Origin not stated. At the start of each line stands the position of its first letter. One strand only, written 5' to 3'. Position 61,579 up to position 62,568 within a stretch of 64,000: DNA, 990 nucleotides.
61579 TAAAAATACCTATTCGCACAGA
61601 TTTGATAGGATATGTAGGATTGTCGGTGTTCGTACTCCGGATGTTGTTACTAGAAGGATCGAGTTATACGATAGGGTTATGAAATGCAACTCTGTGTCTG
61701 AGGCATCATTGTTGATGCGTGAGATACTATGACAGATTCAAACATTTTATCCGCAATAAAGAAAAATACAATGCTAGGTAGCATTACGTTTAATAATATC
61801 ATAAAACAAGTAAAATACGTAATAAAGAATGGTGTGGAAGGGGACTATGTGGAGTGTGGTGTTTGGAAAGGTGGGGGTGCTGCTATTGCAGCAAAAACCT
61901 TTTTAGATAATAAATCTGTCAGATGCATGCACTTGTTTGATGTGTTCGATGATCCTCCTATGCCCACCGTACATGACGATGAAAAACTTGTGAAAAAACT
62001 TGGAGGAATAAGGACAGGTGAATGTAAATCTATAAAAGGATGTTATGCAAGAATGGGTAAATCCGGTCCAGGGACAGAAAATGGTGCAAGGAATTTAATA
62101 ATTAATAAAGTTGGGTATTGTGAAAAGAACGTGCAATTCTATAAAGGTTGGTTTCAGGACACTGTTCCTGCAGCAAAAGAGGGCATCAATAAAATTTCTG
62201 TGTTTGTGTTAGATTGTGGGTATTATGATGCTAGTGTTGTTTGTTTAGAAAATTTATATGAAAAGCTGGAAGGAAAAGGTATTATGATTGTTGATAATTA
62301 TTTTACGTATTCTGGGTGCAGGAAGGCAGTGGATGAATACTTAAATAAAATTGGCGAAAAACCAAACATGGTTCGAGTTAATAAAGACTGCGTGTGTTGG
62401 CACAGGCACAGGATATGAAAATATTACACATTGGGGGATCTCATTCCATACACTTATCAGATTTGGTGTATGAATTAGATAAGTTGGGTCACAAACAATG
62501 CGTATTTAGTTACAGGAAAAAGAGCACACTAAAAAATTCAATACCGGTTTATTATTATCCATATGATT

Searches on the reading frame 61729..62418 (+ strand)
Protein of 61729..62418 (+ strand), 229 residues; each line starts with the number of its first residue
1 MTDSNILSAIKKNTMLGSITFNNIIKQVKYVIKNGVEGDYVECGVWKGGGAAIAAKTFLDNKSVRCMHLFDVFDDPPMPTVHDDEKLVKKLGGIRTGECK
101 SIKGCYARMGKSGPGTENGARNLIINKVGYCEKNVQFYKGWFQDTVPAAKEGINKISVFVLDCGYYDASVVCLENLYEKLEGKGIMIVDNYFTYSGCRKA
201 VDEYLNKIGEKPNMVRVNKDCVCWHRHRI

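Call 60: search_protein_families(library=phrogs, proteins=[window:61729-62418:+], max_evalue=0.001)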
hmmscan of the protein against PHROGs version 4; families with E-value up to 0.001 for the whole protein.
window:61729-62418:+ (229 aa): 2 families
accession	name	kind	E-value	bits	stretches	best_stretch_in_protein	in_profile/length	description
phrog_6608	-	other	6.2e-10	39.8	1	133-200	83-152/184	methyltransferase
phrog_8858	-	moron, auxiliary metabolic gene and host takeover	4.1e-05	23.5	1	134-209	299-377/395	glycosyltransferase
